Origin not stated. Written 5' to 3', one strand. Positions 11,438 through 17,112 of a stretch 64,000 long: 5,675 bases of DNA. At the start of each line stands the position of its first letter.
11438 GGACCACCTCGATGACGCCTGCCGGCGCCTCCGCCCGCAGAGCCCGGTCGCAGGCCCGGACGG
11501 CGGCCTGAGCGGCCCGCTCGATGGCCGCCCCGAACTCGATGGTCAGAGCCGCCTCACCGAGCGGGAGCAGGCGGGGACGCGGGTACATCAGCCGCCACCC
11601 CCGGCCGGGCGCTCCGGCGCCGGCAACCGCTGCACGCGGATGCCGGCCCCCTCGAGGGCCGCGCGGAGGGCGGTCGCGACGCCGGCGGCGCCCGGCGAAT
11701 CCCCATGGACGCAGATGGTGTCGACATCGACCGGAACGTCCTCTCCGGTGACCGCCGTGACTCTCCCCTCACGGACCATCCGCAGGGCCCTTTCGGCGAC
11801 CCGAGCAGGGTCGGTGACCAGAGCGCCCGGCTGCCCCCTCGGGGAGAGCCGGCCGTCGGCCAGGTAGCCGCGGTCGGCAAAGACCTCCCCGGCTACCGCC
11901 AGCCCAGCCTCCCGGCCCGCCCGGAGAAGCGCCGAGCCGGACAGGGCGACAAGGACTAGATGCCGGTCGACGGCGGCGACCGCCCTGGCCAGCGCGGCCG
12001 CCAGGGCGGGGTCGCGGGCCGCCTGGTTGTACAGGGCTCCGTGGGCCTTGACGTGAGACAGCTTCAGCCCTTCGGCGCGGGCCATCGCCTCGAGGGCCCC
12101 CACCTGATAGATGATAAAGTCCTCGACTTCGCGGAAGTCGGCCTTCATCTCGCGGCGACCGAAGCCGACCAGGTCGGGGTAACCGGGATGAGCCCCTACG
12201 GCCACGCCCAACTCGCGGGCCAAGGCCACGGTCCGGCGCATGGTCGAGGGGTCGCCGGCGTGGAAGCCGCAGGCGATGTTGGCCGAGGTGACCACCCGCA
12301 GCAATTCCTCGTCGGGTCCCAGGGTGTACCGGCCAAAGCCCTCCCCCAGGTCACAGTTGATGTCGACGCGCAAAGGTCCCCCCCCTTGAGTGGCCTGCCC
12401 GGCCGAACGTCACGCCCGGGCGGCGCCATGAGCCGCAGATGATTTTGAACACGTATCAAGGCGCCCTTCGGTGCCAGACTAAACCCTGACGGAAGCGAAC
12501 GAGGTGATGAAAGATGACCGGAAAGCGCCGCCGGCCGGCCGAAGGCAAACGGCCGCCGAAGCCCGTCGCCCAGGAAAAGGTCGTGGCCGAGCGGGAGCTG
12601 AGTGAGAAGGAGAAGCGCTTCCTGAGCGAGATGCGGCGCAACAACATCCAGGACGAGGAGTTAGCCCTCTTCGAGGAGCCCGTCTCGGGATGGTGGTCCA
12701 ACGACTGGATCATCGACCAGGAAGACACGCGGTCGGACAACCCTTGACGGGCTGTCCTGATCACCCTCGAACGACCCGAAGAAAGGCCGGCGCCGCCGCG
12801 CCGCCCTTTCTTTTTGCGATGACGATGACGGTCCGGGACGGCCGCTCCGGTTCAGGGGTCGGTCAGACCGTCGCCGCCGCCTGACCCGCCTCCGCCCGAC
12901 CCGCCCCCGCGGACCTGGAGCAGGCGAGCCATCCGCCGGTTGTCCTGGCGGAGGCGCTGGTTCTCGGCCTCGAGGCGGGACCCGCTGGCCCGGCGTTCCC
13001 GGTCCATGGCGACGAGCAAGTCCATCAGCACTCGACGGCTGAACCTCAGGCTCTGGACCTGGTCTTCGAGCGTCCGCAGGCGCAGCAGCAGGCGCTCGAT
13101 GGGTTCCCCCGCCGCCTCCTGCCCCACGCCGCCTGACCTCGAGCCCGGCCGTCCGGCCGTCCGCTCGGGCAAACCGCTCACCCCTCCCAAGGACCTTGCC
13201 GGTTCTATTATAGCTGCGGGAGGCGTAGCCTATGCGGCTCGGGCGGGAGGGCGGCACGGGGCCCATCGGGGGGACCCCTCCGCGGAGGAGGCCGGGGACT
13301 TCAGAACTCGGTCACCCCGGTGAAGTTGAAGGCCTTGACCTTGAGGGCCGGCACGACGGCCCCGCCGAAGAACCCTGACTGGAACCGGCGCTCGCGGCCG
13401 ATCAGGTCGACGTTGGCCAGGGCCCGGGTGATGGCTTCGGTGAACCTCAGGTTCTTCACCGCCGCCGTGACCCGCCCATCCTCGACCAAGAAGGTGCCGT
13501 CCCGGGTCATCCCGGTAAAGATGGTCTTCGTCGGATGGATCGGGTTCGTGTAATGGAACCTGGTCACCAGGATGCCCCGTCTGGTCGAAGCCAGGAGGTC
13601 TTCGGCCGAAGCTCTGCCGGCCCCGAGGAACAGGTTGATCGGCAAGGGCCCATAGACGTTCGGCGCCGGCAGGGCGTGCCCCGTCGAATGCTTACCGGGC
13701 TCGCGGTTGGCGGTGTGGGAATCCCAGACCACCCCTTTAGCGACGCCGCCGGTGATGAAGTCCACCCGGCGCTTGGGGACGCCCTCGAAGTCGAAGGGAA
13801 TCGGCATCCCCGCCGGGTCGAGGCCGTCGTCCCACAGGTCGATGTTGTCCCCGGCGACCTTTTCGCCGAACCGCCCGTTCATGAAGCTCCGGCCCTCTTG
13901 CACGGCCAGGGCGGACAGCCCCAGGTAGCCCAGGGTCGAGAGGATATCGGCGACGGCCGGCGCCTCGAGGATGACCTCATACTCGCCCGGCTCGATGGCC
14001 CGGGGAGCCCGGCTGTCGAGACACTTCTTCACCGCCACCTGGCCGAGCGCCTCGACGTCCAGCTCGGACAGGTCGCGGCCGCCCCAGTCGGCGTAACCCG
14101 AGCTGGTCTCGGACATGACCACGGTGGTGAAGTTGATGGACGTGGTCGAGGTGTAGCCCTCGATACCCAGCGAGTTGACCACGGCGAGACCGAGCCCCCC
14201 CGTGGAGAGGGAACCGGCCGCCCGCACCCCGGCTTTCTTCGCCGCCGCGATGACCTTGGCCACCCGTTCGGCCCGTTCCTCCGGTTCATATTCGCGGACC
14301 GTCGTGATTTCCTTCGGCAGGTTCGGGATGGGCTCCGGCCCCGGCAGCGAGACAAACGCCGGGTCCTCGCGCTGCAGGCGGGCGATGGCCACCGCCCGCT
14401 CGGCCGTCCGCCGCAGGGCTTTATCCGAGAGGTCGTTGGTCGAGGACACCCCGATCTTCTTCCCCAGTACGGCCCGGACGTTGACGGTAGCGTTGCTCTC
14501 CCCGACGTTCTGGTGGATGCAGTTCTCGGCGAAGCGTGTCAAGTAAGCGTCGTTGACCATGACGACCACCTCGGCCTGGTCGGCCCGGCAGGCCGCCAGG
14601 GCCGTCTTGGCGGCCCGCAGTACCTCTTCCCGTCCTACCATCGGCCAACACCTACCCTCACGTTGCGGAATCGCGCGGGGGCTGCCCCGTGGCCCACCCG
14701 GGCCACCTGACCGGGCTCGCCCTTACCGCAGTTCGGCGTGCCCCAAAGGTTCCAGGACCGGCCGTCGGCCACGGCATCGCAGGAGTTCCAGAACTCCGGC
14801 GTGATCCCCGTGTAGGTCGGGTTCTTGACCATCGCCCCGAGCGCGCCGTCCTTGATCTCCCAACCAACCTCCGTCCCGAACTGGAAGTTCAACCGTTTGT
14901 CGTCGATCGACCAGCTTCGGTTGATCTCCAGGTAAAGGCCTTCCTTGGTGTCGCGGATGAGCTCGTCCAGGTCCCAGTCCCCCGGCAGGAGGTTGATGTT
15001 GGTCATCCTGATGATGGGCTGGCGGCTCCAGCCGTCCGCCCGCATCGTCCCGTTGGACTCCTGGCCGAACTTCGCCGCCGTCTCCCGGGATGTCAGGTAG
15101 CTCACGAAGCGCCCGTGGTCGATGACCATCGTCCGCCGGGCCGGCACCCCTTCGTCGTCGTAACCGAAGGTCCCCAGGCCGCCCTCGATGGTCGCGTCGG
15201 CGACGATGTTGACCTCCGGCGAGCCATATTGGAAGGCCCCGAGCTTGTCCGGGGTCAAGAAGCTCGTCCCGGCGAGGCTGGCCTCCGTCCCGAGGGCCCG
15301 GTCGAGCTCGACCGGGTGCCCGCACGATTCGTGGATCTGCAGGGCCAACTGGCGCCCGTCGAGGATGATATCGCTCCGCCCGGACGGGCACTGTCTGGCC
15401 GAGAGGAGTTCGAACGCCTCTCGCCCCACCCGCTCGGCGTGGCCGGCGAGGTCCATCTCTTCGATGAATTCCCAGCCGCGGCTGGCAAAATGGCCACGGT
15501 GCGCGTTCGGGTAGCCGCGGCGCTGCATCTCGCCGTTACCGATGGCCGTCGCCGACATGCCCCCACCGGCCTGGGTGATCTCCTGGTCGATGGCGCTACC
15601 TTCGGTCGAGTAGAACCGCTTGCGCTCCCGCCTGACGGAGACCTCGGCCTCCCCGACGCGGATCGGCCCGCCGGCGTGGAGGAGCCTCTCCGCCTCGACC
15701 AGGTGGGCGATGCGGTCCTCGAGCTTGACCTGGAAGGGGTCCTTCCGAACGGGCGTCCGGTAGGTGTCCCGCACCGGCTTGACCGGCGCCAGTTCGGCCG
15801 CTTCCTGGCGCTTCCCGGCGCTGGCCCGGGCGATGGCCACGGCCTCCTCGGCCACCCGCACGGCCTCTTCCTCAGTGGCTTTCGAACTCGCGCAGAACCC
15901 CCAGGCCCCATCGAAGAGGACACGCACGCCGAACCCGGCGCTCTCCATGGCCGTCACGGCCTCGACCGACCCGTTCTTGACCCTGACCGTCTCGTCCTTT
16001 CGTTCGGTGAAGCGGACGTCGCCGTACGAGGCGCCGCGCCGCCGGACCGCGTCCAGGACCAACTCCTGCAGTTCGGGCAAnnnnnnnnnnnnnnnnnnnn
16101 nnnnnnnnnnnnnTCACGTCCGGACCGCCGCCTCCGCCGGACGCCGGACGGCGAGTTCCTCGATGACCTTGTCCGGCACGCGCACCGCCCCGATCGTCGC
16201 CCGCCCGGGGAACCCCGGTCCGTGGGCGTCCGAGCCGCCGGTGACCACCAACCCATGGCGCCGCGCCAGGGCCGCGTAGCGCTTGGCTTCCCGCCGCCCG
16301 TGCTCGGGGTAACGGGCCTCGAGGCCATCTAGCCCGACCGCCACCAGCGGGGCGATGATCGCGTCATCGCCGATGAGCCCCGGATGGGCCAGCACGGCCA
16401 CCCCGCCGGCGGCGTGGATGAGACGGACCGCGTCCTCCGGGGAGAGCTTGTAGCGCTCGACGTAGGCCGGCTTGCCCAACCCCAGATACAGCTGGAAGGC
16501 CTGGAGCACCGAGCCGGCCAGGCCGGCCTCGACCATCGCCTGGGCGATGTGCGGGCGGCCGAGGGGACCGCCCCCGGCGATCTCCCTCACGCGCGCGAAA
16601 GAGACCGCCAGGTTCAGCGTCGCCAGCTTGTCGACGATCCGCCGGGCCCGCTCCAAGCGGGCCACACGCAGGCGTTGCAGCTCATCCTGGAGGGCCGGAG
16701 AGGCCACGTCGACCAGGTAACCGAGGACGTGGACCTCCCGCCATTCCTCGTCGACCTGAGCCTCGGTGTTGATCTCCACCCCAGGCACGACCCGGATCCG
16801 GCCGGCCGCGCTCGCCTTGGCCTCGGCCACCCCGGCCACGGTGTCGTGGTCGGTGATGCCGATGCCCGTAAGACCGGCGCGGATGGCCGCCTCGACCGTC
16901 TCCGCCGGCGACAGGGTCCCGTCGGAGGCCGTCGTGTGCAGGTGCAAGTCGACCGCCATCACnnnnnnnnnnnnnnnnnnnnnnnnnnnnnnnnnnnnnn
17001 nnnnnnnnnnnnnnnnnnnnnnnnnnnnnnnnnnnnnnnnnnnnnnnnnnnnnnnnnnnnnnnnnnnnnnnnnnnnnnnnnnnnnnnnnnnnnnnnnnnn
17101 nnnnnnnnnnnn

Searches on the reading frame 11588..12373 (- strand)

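Call 59: search_protein_families(library=pfam, proteins=[window:11588-12373:-], max_evalue=0.0001)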
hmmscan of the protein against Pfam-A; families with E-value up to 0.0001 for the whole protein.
window:11588-12373:- (261 aa): 1 family
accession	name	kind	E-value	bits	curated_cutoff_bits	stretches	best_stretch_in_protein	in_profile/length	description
PF03746.21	LamB_YcsF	-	1.6e-103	345.9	22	1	3-241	1-239/239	LamB/YcsF family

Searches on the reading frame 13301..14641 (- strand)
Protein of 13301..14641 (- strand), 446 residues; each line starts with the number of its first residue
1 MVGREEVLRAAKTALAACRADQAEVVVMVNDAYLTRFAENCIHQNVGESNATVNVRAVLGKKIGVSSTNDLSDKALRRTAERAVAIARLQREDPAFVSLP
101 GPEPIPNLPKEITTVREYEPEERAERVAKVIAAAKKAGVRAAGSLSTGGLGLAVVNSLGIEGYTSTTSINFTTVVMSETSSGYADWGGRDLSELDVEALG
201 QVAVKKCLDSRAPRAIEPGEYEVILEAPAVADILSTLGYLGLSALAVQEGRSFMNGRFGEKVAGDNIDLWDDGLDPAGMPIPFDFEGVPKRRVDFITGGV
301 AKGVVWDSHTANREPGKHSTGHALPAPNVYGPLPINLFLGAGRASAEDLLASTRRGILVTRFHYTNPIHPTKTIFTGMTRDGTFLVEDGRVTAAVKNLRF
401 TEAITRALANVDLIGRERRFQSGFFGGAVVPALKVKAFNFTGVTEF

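Call 59: search_protein_families(library=pfam, proteins=[window:13301-14641:-], max_evalue=0.0001)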
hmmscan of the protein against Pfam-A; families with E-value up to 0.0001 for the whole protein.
window:13301-14641:- (446 aa): 2 families
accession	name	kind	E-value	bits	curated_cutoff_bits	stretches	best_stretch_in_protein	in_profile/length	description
PF19289.4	PmbA_TldD_3rd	-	2.6e-45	154.7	22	1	218-442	1-220/220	PmbA/TldA metallopeptidase C-terminal domain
PF01523.21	PmbA_TldD_1st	-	1.1e-07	32.3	20.9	1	31-87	9-65/65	PmbA/TldA metallopeptidase domain 1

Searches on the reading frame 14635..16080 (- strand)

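Call 59: search_protein_families(library=pfam, proteins=[window:14635-16080:-], max_evalue=0.0001)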
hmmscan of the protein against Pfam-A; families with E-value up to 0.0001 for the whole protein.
window:14635-16080:- (481 aa): 3 families
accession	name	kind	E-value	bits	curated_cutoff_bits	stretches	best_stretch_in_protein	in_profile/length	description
PF19289.4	PmbA_TldD_3rd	-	1.8e-43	148.7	22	1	233-476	1-218/220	PmbA/TldA metallopeptidase C-terminal domain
PF01523.21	PmbA_TldD_1st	-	2.4e-14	53.7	20.9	1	21-84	2-65/65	PmbA/TldA metallopeptidase domain 1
PF19290.4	PmbA_TldD_2nd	-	1.4e-06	29.2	20.9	1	114-224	2-107/109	PmbA/TldA metallopeptidase central domain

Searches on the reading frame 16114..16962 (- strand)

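Call 59: search_protein_families(library=pfam, proteins=[window:16114-16962:-], max_evalue=0.0001)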
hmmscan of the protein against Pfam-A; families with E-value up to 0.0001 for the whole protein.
window:16114-16962:- (282 aa): 2 families
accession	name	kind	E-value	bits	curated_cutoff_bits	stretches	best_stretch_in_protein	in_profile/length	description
PF02811.25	PHP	-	2.3e-10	41.5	26.4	1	5-72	1-71/164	PHP domain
PF13263.12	PHP_C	-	4.4e-05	23.4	21.3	0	228-257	6-35/56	PHP-associated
